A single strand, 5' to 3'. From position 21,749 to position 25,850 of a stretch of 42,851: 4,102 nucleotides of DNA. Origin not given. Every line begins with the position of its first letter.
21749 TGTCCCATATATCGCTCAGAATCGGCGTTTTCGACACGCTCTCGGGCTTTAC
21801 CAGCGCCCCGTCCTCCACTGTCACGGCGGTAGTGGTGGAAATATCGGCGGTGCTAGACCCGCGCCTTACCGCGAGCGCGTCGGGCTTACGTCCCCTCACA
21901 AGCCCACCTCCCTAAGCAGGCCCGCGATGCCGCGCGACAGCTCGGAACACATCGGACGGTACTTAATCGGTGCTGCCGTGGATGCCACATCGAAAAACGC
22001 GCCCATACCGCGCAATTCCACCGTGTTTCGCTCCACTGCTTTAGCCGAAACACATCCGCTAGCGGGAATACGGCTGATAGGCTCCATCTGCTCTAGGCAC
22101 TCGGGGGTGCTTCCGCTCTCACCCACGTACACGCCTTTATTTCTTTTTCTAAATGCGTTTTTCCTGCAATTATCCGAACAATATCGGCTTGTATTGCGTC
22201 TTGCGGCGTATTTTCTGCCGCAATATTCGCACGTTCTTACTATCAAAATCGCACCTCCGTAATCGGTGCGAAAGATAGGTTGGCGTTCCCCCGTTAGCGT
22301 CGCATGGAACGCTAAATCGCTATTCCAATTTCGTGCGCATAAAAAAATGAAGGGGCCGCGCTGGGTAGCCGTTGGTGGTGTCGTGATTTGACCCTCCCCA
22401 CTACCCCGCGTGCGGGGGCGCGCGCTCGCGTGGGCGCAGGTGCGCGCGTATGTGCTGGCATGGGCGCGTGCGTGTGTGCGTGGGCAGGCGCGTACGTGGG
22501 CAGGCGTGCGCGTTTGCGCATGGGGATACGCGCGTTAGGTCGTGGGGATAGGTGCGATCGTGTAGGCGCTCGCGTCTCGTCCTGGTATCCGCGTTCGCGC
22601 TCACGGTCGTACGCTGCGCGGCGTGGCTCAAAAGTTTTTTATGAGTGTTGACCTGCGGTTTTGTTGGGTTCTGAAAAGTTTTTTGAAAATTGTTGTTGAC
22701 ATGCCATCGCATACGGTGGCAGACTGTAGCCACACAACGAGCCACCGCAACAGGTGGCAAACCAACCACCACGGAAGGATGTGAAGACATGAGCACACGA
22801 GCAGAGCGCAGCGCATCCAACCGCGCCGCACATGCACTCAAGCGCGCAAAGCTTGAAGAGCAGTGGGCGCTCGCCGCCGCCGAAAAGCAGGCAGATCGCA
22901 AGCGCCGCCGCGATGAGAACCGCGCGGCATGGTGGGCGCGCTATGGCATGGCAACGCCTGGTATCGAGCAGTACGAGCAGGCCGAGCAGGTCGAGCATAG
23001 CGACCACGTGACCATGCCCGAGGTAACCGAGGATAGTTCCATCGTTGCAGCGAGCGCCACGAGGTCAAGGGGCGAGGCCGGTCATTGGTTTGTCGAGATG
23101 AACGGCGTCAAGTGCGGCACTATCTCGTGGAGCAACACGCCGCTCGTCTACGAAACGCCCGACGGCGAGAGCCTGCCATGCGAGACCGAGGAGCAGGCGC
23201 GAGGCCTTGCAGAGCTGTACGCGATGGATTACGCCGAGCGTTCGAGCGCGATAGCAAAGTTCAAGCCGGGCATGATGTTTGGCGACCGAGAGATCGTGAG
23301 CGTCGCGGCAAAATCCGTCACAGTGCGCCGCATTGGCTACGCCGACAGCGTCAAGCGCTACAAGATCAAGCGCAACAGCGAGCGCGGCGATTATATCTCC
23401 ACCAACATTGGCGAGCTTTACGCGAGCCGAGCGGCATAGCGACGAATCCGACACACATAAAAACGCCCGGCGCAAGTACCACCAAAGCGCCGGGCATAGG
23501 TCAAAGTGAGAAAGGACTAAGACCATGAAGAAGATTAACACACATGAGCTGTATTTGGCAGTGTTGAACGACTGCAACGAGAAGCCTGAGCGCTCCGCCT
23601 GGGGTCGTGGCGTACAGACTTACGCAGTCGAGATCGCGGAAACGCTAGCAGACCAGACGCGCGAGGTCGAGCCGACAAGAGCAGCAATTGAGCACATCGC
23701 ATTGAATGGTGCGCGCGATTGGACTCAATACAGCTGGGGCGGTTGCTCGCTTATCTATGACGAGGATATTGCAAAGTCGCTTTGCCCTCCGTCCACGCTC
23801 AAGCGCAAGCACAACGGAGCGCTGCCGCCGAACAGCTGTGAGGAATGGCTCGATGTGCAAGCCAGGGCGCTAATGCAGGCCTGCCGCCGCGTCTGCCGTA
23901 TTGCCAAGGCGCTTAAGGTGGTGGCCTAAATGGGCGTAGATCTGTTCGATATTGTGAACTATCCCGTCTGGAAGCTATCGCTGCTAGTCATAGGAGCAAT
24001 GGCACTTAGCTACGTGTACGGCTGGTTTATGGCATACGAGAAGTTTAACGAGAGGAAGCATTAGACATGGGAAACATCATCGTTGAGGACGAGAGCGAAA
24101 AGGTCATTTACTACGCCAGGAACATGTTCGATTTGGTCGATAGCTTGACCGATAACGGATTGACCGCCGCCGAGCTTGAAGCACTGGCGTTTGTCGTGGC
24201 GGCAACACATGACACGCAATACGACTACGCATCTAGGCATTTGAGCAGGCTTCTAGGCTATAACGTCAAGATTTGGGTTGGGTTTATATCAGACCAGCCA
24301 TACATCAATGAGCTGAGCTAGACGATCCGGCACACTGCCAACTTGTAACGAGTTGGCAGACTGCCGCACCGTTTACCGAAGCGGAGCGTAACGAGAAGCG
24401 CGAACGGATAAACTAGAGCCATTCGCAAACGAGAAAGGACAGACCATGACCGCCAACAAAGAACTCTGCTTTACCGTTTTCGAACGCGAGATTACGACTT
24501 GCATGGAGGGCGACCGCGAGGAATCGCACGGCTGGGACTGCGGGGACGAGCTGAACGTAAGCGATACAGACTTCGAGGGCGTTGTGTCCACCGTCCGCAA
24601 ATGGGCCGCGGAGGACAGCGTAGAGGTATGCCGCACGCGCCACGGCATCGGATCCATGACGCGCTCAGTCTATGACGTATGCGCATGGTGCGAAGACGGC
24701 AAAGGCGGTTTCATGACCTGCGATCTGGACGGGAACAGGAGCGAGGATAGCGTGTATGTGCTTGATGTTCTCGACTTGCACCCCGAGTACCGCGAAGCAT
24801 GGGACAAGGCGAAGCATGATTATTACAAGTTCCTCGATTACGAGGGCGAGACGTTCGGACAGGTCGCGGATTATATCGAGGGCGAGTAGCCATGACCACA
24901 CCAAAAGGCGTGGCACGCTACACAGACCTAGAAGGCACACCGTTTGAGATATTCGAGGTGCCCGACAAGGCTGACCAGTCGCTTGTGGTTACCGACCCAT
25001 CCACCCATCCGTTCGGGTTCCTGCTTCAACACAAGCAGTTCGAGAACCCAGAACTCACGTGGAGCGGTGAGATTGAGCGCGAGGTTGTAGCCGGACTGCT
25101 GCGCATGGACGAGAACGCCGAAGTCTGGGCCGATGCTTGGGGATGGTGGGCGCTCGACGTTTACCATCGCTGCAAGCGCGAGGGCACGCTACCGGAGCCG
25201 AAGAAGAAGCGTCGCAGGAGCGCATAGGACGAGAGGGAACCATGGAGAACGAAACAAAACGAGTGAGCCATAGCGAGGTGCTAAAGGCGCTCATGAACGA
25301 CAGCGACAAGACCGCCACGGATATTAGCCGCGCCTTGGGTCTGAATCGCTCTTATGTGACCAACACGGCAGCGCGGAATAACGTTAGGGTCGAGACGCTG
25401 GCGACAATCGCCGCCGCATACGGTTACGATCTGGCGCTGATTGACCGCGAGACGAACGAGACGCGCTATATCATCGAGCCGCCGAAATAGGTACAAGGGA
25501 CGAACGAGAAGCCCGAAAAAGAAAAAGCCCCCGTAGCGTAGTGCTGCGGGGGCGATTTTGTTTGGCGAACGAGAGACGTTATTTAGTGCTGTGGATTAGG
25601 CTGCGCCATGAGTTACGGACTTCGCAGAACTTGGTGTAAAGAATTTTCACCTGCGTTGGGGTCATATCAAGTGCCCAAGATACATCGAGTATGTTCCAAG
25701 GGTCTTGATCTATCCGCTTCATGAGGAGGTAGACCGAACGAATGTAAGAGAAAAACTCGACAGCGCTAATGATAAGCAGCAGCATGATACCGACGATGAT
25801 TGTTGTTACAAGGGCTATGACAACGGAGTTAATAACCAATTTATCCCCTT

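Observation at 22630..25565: Opposite-strand island of seven small genes ending in an HTH gene: acr-aca-like anti-defence or moron operon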

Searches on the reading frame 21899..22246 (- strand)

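Call 7: search_protein_families(library=pfam, proteins=[window:21899-22246:-], max_evalue=1)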
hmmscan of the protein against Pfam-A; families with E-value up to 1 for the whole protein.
window:21899-22246:- (116 aa): 5 families
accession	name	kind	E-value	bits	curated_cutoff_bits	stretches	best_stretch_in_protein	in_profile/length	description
PF12855.13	Ecl1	-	0.015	16.8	28.3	1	6-36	8-37/170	TORC1 inhibitor Ecl family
PF13913.12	zf-C2HC_2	-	0.019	15.1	27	1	5-16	4-15/25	zinc-finger of a C2HC-type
PF01753.24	zf-MYND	-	0.32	11.5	22.7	0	6-32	1-32/39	MYND finger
PF02892.21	zf-BED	-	0.35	11.4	20.6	1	5-21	18-34/44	BED zinc finger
PF10013.15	DUF2256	-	0.5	11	25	0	4-30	8-40/40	Uncharacterized protein conserved in bacteria (DUF2256)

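Call 8: search_protein_families(library=phrogs, proteins=[window:21899-22246:-], max_evalue=0.1)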
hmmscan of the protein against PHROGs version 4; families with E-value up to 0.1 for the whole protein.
window:21899-22246:- (116 aa): 11 families
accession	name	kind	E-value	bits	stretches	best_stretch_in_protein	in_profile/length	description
phrog_1271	-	DNA, RNA and nucleotide metabolism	1.9e-05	25.2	1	2-43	211-248/361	HNH endonuclease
phrog_13750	-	unknown function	2.6e-05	25.5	1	2-36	15-49/104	-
phrog_16925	-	unknown function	4.4e-05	24.7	1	5-41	7-45/151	-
phrog_6975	-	unknown function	6.5e-05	24.2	1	3-34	13-44/149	-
phrog_2862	-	unknown function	0.00013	23.3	1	4-37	3-36/118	-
phrog_15471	-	DNA, RNA and nucleotide metabolism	0.00022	22.1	1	4-35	103-135/183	HNH endonuclease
phrog_1333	-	unknown function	0.0014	19.7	1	3-37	100-134/166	-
phrog_8643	-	DNA, RNA and nucleotide metabolism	0.0055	17.5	1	4-36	2-35/179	DNA polymerase/primase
phrog_32573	-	unknown function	0.0085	17.4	1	3-37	75-108/118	-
phrog_2308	-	unknown function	0.012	16.7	1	5-34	57-88/138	-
phrog_3794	-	unknown function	0.041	14.5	1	2-33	7-39/50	-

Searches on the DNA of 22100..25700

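Call 91: search_rna_families(source=window, start=22100, end=25700, threshold=evalue, max_evalue=1)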
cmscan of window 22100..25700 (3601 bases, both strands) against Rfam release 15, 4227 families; matches with E-value up to 1: 0.
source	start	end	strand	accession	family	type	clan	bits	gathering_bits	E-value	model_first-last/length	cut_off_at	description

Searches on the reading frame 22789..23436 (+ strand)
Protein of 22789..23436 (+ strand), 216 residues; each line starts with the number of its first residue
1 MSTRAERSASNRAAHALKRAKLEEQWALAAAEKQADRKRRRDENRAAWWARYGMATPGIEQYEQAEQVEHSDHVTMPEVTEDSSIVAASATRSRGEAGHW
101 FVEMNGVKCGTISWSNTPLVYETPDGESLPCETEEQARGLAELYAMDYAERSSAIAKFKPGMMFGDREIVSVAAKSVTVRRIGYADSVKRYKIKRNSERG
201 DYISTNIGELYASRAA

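Call 7: search_protein_families(library=pfam, proteins=[window:22789-23436:+], max_evalue=1)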
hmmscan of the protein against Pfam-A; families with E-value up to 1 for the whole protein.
window:22789-23436:+ (216 aa): 1 family
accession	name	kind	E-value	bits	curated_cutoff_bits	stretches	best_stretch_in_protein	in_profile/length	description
PF16151.10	DUF4859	-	0.0058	17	22.6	1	69-129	33-89/120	Domain of unknown function (DUF4859)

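Call 8: search_protein_families(library=phrogs, proteins=[window:22789-23436:+], max_evalue=0.1)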
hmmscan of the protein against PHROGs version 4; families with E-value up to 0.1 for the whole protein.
window:22789-23436:+ (216 aa): 0 families

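Call 12: search_protein_families(library=ncbifam, proteins=[window:22789-23436:+], max_evalue=1)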
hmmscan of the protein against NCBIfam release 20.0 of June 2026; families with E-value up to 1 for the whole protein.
window:22789-23436:+ (216 aa): 0 families

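Call 13: search_protein_families(library=padloc, proteins=[window:22789-23436:+], max_evalue=1)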
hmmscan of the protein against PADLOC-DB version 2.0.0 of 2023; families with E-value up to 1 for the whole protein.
window:22789-23436:+ (216 aa): 0 families

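Call 29: find_homologous_proteins(query=window:22789-23436:+, max_evalue=0.001)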
Query window:22789-23436:+ (216 aa): 42 proteins with E <= 0.001 among 334 candidates.
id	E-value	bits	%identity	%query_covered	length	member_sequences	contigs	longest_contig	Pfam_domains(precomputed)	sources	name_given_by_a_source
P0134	2.7e-124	430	90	100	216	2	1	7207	-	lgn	-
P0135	9.5e-123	425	89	100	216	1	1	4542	-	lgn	-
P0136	5.3e-122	423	89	100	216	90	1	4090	-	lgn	-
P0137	1.1e-121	422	88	100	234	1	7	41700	-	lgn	-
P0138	4.4e-121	420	89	100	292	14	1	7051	-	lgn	-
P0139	4.6e-121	420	88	100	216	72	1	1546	-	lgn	-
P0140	4.7e-121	420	89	100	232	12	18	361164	-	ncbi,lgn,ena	-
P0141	5.3e-121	420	89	100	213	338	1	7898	-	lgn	-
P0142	6.9e-121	419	89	100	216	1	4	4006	-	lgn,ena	-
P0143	9.3e-121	419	89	100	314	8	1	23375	-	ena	-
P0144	4.6e-120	417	89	100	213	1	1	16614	-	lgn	-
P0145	2.4e-119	414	88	100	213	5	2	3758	-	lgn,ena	-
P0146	4.8e-119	413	88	100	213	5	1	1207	-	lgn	-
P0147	1.0e-117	409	84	100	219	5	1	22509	-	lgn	-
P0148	2.2e-117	408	87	100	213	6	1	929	-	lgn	-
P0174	1.3e-28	118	80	38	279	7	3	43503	-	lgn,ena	-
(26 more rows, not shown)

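Call 86: predict_structure(alignment_id=A6)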
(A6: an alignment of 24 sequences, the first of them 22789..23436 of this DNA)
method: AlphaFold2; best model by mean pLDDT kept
length: 216 residues; sequences in the alignment: 24
mean_pLDDT: 70.1   pTM: 0.32
mean pLDDT of the five models: 70.1, 69.8, 68.5, 65.6, 64.9
residues with pLDDT >= 90: 26; 70-90: 108; 50-70: 33; < 50: 49
segments of 3 or more residues with pLDDT < 50: 59-97, 104-107, 114-117
pLDDT, mean of each block of 10 residues (from residue 1): 79 87 88 86 77 55 34 36 37 46 53 55 74 77 70 69 90 91 85 84 89 84
secondary structure, 60 per line:
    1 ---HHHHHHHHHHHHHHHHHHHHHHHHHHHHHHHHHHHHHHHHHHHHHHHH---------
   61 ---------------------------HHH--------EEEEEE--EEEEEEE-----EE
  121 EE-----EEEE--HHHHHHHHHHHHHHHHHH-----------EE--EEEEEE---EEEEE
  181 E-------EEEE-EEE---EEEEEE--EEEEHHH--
elements in order: H4-51 E99-104 E107-113 E119-122 E128-131 H134-151 E167-172 E176-181 E189-192 E194-196 E200-205 E208-211

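Call 88: fold_search(model_id=the predicted structure, library=pdb)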
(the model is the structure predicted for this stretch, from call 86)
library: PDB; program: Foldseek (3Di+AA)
matches with E <= 10: 487; with E <= 0.001: 0
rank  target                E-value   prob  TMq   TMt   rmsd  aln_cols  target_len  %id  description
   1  4z32_F                1.8e-01  0.14  0.16  0.10  10.9       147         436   10  Crystal Structure of the FERM-SH2 Domains of Jak2 (released 2016-06-22)
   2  4q66_D                1.8e-01  0.11  0.11  0.14  18.2       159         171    8  Structure of Exomer bound to Arf1. (released 2014-09-17)
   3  4dfw_A                2.5e-01  0.09  0.11  0.11  16.1       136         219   12  Oxime-based Post Solid-phase Peptide Diversification: Identification of High Affinity Polo-like Kinase 1 (Plk1) Polo-b (released 2012-03-28)
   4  4z32_A                2.5e-01  0.09  0.15  0.09  12.3       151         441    9  Crystal Structure of the FERM-SH2 Domains of Jak2 (released 2016-06-22)
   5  3q1i_A                3.1e-01  0.11  0.12  0.12  15.9       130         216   13  Polo-like kinase I Polo-box domain in complex with FMPPPMSpSM phosphopeptide from TCERG1 (released 2011-04-27)
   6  7uve_A                3.3e-01  0.28  0.14  0.14  17.3       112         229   10  Drosophila melanogaster setdb1-tuor domain with peptide H3K9me2K14ac (released 2022-08-10)
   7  4z32_C                3.3e-01  0.10  0.14  0.09  11.8       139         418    9  Crystal Structure of the FERM-SH2 Domains of Jak2 (released 2016-06-22)
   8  8whx_I                3.5e-01  0.16  0.16  0.18   9.6        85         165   15  Cryo- EM structure of Mycobacterium smegmatis 70S ribosome and RafH. (released 2024-02-28)
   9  4z32_G                3.5e-01  0.14  0.17  0.11   9.7       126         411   10  Crystal Structure of the FERM-SH2 Domains of Jak2 (released 2016-06-22)
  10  5nei                  3.9e-01  0.08  0.12  0.12  15.7       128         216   12  The structure of the polo-box domain (PBD) of polo-like kinase 1 (Plk1) in complex with JES107 (released 2018-02-21)
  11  4z32_E                3.9e-01  0.08  0.15  0.10  12.3       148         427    9  Crystal Structure of the FERM-SH2 Domains of Jak2 (released 2016-06-22)
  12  4rcp_A                4.1e-01  0.10  0.12  0.12  16.1       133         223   13  Crystal structure of Plk1 Polo-box domain in complex with PL-2 (released 2014-11-12)
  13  4rs6_A                4.6e-01  0.06  0.11  0.11  15.6       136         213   10  Crystal structure of the C domain of Polo like Kinase II in Homo Sapiens (released 2014-12-03)
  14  6u8t_B                4.9e-01  0.09  0.14  0.14  25.1       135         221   13  Crystal structure of YopT domain of Pasteurella Multocida PfhB2-toxin (released 2020-09-09)
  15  6skf_BG               5.2e-01  0.14  0.17  0.19  13.1       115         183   10  Cryo-EM Structure of T. kodakarensis 70S ribosome (released 2020-07-29)
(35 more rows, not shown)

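Call 92: search_solved_structures(query=A6, max_evalue=1)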
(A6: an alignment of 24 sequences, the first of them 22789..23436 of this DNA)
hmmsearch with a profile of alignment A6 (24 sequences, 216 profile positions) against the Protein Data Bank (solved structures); distinct sequences matched with E-value up to 1: 0.

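Call 105: search_protein_families(library=pfam, proteins=[P0174], max_evalue=0.01)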
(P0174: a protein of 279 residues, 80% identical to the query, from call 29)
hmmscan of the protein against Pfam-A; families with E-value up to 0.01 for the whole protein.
P0174 (279 aa): 0 families
